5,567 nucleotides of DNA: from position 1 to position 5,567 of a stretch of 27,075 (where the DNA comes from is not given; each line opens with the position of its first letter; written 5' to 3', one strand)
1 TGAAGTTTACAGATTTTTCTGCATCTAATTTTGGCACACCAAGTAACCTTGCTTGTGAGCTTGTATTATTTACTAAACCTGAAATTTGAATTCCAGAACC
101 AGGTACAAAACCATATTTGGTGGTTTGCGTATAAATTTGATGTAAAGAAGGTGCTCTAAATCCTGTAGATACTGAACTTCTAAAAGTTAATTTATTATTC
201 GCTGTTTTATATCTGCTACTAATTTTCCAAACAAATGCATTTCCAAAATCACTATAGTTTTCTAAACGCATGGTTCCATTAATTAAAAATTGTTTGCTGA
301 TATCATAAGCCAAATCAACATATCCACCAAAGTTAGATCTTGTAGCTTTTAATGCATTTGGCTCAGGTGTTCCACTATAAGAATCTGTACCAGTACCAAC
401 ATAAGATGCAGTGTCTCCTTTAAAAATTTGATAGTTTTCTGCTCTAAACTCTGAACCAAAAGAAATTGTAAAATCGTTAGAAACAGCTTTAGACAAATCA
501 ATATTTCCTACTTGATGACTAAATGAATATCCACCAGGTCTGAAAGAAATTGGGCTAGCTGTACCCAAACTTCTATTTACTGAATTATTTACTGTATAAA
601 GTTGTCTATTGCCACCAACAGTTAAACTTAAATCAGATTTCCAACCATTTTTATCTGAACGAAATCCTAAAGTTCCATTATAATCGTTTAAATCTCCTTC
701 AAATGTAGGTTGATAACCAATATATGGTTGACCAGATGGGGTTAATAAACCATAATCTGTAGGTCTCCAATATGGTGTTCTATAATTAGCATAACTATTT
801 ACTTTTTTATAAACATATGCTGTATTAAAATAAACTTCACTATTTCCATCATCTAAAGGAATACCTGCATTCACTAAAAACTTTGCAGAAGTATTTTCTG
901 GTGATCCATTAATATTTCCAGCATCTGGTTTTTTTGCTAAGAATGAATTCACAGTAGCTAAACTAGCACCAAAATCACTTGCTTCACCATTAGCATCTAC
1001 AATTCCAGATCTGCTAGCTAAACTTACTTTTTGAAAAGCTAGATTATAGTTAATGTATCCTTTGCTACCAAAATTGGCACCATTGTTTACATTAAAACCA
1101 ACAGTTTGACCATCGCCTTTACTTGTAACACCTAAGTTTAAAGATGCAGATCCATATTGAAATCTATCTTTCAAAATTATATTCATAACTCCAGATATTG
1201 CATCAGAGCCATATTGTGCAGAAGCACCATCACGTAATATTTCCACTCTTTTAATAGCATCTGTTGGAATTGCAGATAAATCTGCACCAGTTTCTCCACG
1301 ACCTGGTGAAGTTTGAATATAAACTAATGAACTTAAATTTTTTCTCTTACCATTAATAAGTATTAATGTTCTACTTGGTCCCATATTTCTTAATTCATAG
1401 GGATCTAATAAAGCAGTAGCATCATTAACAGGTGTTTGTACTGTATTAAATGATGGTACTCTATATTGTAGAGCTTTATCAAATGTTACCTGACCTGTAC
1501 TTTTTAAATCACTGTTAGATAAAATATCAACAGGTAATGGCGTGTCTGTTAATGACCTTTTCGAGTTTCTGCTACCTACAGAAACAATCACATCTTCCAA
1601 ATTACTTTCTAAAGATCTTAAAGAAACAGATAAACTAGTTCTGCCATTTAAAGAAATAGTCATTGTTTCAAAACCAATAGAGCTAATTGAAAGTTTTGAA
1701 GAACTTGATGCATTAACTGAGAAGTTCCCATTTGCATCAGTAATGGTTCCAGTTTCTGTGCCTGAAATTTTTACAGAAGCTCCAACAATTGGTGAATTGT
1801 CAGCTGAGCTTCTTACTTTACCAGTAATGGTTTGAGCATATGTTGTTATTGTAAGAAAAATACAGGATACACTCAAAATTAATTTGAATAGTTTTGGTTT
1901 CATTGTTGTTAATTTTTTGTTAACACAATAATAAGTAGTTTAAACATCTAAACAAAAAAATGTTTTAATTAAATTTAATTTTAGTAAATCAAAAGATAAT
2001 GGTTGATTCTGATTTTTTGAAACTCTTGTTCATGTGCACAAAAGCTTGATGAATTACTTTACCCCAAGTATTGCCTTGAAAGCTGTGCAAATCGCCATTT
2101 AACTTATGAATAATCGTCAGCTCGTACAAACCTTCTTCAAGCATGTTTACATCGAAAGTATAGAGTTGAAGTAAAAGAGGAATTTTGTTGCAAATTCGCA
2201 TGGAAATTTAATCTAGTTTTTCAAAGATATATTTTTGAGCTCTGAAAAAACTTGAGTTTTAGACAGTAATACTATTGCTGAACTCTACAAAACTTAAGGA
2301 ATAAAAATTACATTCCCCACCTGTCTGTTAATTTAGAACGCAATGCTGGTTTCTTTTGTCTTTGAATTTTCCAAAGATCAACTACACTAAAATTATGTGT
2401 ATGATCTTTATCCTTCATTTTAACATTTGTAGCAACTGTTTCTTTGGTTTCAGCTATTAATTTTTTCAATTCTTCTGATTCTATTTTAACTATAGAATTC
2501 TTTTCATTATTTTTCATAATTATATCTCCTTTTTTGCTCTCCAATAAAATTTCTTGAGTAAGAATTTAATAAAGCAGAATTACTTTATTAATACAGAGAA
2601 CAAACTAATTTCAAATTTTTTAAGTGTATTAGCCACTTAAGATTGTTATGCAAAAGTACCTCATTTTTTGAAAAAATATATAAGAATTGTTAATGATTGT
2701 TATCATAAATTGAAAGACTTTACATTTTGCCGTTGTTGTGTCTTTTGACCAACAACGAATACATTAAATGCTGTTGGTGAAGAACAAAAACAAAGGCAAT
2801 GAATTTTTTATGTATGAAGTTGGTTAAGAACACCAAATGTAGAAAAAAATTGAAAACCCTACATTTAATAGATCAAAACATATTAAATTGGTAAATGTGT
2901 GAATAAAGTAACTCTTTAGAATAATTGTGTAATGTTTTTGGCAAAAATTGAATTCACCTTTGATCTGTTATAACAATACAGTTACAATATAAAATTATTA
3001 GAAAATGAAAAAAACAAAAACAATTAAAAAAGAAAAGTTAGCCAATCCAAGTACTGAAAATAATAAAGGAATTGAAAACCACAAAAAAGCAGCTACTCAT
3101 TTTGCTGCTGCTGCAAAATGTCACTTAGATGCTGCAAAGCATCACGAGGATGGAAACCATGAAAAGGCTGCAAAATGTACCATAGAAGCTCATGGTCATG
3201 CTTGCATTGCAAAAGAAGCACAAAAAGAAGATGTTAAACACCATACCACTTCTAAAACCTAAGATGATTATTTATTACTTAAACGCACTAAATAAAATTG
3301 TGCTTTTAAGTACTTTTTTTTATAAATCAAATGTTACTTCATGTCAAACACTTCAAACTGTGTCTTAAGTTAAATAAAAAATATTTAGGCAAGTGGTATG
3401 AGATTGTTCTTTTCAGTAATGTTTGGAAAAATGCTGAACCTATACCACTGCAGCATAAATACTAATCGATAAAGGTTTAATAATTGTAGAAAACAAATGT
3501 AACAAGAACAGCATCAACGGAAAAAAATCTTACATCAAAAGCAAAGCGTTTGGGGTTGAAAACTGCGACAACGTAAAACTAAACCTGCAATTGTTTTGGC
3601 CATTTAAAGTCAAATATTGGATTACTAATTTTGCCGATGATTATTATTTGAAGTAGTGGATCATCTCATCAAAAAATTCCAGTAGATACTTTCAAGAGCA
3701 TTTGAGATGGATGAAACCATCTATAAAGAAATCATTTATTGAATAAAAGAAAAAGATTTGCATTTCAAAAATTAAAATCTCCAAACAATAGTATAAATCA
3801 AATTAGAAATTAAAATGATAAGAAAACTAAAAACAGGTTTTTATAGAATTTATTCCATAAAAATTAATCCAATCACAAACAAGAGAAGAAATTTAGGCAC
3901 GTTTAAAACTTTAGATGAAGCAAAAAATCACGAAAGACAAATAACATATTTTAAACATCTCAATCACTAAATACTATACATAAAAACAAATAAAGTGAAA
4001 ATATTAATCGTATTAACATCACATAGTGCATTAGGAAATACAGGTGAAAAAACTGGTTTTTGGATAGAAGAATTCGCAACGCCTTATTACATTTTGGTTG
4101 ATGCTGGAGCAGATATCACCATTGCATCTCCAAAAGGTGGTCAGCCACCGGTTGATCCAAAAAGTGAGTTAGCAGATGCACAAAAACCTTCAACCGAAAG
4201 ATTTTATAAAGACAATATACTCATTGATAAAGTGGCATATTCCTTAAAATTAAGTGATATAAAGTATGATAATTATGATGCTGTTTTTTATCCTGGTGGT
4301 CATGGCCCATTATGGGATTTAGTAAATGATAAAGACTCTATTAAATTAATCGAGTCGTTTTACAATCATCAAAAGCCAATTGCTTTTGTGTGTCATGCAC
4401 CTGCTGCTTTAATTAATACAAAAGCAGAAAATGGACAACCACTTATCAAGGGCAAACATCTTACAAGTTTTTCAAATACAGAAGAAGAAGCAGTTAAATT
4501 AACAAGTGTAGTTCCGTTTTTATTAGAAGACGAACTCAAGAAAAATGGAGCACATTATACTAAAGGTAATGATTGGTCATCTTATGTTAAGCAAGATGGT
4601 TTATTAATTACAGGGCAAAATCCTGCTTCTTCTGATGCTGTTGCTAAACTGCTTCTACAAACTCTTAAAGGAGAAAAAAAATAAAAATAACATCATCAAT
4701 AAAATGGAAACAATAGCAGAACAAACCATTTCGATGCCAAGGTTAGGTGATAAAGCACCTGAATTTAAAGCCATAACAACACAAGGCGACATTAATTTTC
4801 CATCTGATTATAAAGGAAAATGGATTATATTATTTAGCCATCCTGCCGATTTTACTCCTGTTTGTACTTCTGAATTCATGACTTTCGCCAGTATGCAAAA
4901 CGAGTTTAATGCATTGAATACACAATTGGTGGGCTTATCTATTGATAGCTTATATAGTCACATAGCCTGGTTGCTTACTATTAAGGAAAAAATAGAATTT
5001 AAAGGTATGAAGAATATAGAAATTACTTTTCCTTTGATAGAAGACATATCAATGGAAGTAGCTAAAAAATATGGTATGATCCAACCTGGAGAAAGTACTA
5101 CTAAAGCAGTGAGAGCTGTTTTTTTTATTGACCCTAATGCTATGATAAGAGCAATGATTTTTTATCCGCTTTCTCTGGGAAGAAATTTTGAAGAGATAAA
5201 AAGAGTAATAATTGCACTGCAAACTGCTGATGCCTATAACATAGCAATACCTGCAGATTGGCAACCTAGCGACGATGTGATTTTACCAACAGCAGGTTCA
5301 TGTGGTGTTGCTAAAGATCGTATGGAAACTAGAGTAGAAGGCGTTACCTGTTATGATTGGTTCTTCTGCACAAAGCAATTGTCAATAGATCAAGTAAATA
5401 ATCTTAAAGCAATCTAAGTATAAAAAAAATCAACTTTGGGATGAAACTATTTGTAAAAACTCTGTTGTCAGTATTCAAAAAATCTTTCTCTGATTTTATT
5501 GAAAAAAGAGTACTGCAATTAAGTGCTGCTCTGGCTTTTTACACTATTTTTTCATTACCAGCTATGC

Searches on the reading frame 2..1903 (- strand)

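Call 46: search_protein_families(library=pfam, proteins=[window:2-1903:-])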
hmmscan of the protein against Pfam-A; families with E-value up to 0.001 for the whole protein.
window:2-1903:- (634 aa): 4 families
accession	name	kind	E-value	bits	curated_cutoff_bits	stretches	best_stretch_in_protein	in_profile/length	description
PF07715.20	Plug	-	3.6e-19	69.7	23.9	1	118-239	2-107/107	TonB-dependent Receptor Plug Domain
PF13715.12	CarbopepD_reg_2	-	1.1e-15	57.8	32.2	1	26-107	1-88/88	CarboxypepD_reg-like domain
PF00593.30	TonB_dep_Rec_b-barrel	-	1.9e-14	54.8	27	1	361-634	11-275/436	TonB dependent receptor-like, beta-barrel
PF13620.12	CarboxypepD_reg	-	1.5e-10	41.7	32.3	1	25-84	1-65/82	Carboxypeptidase regulatory-like domain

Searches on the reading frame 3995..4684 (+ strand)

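Call 46: search_protein_families(library=pfam, proteins=[window:3995-4684:+])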
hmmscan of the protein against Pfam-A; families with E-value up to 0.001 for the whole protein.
window:3995-4684:+ (229 aa): 2 families
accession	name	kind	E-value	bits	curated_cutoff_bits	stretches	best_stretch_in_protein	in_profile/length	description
PF01965.30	DJ-1_PfpI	-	6e-16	59.1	26.6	1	26-221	15-163/165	DJ-1/PfpI family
PF17124.11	ThiJ_like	-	1.3e-08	35.3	30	1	20-145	4-144/186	ThiJ/PfpI family-like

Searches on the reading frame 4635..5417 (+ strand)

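Call 46: search_protein_families(library=pfam, proteins=[window:4635-5417:+])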
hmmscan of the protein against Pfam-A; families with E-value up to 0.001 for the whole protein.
window:4635-5417:+ (260 aa): 3 families
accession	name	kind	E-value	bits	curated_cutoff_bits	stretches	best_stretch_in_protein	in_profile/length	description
PF00578.27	AhpC-TSA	-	1.3e-30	106.3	26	1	38-173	2-123/124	AhpC/TSA family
PF08534.16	Redoxin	-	2.8e-12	47.1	26.6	1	38-174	3-131/148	Redoxin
PF10417.14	1-cysPrx_C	-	8.5e-07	29.3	21.1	1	194-219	1-27/41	C-terminal domain of 1-Cys peroxiredoxin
